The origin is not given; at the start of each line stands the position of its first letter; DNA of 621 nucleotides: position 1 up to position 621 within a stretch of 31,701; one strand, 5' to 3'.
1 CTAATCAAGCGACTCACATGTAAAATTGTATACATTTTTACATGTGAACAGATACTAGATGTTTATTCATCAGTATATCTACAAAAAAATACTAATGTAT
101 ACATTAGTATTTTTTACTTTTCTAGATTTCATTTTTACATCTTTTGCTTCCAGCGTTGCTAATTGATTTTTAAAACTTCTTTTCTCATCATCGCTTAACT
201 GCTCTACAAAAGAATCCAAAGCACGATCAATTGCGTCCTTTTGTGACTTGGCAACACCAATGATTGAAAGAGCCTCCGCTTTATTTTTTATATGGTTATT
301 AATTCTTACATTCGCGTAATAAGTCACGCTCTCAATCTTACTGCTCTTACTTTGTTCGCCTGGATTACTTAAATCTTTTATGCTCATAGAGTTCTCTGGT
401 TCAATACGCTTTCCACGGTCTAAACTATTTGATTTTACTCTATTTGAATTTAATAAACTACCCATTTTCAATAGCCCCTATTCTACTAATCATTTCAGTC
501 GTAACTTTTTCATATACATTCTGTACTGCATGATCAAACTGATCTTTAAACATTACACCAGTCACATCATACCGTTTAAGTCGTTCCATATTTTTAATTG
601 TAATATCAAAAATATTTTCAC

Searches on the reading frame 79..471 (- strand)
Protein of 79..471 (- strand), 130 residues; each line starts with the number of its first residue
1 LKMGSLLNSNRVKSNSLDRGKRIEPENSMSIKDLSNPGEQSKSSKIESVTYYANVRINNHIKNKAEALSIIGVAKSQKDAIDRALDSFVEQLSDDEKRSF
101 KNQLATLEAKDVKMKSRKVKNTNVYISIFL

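Call 67: search_protein_families(library=padloc, alignment_id=A4, max_evalue=0.00001)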
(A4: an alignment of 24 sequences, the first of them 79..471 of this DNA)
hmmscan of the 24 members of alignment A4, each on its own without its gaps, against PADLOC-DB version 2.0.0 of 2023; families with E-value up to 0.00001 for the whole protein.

A. member 1, window:79-471:- (130 aa): 0 families

B. families by the number of members that match (of 24 scanned): 11 families
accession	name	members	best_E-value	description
PDLC04140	mad8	2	3.8e-07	mads_8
PDLC04606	PDC-M37B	1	1.4e-42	-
PDLC04605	PDC-M37B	1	7.9e-31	-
PDLC03838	DolB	1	1e-29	-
PDLC04135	mad3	1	6.7e-24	mads_3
PDLC02865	DpdF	1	6.2e-17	DpdF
PDLC02877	DpdH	1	2.8e-13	DpdH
PDLC00915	TRIP13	1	5.5e-11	TRIP13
PDLC01994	RtcR_PspF1--CARF_AAA_HTH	1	5.8e-09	-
PDLC01174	CorA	1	7.2e-07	CorA-like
PDLC04164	AriA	1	6.4e-06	-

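Call 68: search_protein_families(library=pfam, alignment_id=A4, max_evalue=0.00001)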
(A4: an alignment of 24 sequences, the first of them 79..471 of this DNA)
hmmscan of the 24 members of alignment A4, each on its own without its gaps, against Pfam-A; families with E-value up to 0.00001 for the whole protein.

A. member 1, window:79-471:- (130 aa): 1 family
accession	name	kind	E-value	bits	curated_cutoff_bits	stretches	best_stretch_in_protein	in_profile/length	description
PF17363.7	DUF5388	-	2.7e-27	95.4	26.1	1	49-112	1-64/64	Family of unknown function (DUF5388)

B. families by the number of members that match (of 24 scanned): 44 families (the first 25 are shown)
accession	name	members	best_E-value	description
PF00268.27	Ribonuc_red_sm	2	2e-82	Ribonucleotide reductase, small chain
PF06970.17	RepA_N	2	5e-29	Replication initiator protein A (RepA) N-terminus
PF00665.32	rve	2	1.3e-15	Integrase core domain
PF13936.12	HTH_38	2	1.6e-09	Helix-turn-helix domain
PF02867.20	Ribonuc_red_lgC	1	1.7e-154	Ribonucleotide reductase, barrel domain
PF03389.21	MobA_MobL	1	1.8e-88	MobA/MobL family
PF07724.20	AAA_2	1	4.3e-58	AAA domain (Cdc48 subfamily)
PF00664.28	ABC_membrane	1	4.7e-58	ABC transporter transmembrane region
PF01544.23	CorA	1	4.8e-48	CorA-like Mg2+ transporter protein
PF13614.12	AAA_31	1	1.7e-42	AAA domain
PF18208.6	NES_C_h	1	2.1e-42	Nicking enzyme C-terminal middle helical domain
PF01131.25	Topoisom_bac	1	3.2e-40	DNA topoisomerase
PF13610.12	DDE_Tnp_IS240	1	3.4e-39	DDE domain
PF03412.21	Peptidase_C39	1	2.4e-38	Peptidase C39 family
PF00239.26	Resolvase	1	4.6e-34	Resolvase, N terminal domain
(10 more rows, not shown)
